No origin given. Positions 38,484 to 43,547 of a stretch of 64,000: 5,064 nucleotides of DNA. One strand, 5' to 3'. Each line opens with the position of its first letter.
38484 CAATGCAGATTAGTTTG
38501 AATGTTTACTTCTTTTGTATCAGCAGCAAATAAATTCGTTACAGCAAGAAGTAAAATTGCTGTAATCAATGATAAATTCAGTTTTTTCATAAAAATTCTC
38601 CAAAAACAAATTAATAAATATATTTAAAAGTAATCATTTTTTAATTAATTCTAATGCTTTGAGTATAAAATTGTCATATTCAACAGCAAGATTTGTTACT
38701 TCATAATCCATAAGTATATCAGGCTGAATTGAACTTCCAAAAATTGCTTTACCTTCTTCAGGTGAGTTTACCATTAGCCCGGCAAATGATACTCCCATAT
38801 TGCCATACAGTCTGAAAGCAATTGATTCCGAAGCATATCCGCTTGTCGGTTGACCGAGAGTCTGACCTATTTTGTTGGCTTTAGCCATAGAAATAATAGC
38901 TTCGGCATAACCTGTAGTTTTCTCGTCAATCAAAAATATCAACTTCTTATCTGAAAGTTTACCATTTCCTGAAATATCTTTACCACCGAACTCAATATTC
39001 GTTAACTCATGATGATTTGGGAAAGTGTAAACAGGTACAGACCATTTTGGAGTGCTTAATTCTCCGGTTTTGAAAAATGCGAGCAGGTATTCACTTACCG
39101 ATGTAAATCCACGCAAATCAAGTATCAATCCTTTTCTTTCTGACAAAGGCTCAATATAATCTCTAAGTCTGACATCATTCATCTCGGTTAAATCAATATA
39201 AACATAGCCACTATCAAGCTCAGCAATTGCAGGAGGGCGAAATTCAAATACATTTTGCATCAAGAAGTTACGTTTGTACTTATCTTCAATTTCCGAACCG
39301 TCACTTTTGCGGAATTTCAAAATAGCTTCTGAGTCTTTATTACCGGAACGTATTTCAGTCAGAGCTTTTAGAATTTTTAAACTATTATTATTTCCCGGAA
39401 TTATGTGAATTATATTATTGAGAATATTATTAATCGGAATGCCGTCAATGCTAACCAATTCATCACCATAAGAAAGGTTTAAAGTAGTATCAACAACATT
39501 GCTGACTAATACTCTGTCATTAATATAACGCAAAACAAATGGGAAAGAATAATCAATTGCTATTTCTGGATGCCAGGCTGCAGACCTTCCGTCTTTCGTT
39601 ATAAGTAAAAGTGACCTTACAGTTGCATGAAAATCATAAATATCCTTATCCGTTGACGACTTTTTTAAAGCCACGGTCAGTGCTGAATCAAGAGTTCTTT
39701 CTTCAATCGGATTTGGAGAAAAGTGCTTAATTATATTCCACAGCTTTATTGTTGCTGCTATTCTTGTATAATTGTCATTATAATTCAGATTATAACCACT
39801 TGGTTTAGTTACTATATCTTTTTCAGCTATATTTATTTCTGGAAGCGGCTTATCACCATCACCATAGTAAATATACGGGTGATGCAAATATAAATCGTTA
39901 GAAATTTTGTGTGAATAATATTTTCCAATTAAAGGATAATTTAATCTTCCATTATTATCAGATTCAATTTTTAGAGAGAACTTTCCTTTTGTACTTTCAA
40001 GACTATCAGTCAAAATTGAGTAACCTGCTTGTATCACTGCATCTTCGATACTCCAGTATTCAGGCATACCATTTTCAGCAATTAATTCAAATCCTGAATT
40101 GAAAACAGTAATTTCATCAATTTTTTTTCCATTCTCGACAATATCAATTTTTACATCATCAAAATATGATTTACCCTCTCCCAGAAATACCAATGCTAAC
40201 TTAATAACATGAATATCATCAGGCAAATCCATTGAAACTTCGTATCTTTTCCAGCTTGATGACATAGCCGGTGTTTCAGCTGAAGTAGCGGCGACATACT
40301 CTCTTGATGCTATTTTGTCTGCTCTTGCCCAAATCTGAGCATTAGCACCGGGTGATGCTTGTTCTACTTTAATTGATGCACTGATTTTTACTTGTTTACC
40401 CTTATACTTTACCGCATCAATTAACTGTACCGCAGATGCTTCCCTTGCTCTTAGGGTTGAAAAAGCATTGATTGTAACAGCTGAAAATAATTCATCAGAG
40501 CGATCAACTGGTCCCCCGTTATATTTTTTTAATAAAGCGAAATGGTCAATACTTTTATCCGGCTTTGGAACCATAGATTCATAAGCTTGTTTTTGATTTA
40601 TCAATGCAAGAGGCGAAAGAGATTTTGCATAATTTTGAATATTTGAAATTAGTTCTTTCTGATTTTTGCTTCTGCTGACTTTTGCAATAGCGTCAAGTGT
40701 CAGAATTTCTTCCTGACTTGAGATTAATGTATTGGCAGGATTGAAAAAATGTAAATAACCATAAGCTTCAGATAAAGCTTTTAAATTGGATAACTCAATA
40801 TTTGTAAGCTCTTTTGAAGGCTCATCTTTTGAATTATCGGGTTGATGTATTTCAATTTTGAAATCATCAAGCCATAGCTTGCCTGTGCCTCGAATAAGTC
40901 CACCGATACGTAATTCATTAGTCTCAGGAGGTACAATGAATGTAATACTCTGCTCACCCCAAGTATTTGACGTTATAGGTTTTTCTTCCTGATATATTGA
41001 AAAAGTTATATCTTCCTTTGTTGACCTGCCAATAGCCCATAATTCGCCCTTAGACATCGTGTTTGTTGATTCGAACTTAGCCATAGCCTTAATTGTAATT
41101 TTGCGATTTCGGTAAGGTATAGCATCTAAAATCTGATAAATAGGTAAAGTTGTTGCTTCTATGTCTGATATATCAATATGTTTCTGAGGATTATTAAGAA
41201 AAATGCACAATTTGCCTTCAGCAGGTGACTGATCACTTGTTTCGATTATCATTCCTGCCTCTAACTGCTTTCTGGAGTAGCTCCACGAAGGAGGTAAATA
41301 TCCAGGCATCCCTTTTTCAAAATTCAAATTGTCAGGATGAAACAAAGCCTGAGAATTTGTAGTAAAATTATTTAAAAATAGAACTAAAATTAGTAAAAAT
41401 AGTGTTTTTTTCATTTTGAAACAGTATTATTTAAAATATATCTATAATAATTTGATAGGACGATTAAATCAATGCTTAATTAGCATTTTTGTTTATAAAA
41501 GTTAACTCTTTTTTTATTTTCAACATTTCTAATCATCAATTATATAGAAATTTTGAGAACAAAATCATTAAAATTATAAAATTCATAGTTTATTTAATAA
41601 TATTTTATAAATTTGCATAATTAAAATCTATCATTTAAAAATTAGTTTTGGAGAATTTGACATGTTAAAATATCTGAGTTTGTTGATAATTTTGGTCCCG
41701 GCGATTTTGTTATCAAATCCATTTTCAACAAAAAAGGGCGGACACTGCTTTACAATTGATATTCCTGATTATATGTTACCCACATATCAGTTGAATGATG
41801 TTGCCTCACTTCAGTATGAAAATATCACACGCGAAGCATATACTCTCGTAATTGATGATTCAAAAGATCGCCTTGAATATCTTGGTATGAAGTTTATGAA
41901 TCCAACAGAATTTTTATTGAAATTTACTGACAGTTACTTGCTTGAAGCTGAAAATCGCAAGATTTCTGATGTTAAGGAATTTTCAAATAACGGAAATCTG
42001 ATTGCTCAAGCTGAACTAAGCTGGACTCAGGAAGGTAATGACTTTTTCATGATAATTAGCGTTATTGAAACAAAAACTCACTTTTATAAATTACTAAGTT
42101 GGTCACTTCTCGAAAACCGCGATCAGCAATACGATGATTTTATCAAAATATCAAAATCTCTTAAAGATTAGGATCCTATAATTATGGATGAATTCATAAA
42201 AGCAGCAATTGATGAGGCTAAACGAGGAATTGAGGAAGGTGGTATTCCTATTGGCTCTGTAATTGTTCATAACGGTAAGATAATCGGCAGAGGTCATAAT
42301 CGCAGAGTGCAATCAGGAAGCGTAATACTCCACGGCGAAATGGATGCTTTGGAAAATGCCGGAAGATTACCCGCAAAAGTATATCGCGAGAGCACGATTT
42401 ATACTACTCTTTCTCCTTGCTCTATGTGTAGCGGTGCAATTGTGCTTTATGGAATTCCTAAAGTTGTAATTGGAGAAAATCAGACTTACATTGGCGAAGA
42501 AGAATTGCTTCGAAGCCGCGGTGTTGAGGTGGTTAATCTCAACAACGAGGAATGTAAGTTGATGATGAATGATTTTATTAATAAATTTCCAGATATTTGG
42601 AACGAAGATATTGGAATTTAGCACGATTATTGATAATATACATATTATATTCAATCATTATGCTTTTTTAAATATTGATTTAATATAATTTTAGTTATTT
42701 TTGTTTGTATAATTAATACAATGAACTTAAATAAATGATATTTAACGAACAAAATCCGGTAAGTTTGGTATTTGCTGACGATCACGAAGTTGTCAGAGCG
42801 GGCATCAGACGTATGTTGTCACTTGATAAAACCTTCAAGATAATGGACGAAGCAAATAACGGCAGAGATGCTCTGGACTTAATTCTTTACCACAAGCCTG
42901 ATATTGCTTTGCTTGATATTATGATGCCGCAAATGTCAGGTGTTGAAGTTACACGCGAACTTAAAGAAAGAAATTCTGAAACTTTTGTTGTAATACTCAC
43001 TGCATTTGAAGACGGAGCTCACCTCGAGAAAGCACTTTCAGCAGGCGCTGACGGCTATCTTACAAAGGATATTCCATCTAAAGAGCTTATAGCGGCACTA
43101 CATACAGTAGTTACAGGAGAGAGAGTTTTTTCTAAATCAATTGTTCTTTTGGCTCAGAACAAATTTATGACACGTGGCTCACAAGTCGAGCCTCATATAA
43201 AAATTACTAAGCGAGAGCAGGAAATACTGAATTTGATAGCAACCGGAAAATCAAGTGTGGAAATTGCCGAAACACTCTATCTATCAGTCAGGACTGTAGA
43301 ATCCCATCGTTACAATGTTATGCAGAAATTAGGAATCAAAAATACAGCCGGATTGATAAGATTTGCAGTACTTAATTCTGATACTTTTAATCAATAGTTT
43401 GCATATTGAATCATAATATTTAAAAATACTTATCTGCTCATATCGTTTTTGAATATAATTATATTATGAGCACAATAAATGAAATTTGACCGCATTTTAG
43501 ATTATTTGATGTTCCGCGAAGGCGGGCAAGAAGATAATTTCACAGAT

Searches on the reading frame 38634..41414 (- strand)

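Call 41: search_protein_families(library=pfam, proteins=[window:38634-41414:-], max_evalue=0.001)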
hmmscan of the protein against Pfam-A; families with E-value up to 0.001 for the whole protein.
window:38634-41414:- (926 aa): 1 family
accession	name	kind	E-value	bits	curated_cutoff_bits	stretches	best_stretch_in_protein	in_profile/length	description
PF03572.23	Peptidase_S41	-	1.6e-09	38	24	1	738-900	3-163/165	Peptidase family S41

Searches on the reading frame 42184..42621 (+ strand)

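Call 41: search_protein_families(library=pfam, proteins=[window:42184-42621:+], max_evalue=0.001)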
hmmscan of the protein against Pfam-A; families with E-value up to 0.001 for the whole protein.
window:42184-42621:+ (145 aa): 3 families
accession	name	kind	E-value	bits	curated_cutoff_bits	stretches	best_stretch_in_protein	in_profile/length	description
PF00383.29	dCMP_cyt_deam_1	-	1.4e-24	86.4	25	1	3-97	6-101/102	Cytidine and deoxycytidylate deaminase zinc-binding region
PF14437.12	MafB19-deam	-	2.1e-22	80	27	1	3-134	5-140/142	MafB19-like deaminase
PF14439.12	Bd3614-deam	-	0.0001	22.7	38.5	1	29-91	17-79/113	Bd3614-like deaminase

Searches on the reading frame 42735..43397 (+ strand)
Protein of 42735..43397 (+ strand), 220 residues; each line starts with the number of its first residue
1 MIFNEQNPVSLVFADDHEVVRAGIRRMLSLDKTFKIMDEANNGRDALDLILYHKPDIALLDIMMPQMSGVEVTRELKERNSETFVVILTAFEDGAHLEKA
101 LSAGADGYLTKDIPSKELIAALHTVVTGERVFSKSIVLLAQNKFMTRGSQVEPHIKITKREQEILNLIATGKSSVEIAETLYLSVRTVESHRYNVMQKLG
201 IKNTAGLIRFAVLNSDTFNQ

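Call 40: search_protein_families(library=pfam, proteins=[window:42735-43397:+], max_evalue=0.001)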
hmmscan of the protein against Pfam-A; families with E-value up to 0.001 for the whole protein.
window:42735-43397:+ (220 aa): 3 families
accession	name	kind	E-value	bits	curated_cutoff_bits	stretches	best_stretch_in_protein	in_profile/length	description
PF00072.30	Response_reg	-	2.3e-28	99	30.2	1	13-122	3-110/111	Response regulator receiver domain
PF00196.25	GerE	-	2.9e-18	65.7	23.5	1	157-211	3-57/57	Bacterial regulatory proteins, luxR family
PF08281.18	Sigma70_r4_2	-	0.00032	20.7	25.7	1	158-199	12-54/54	Sigma-70, region 4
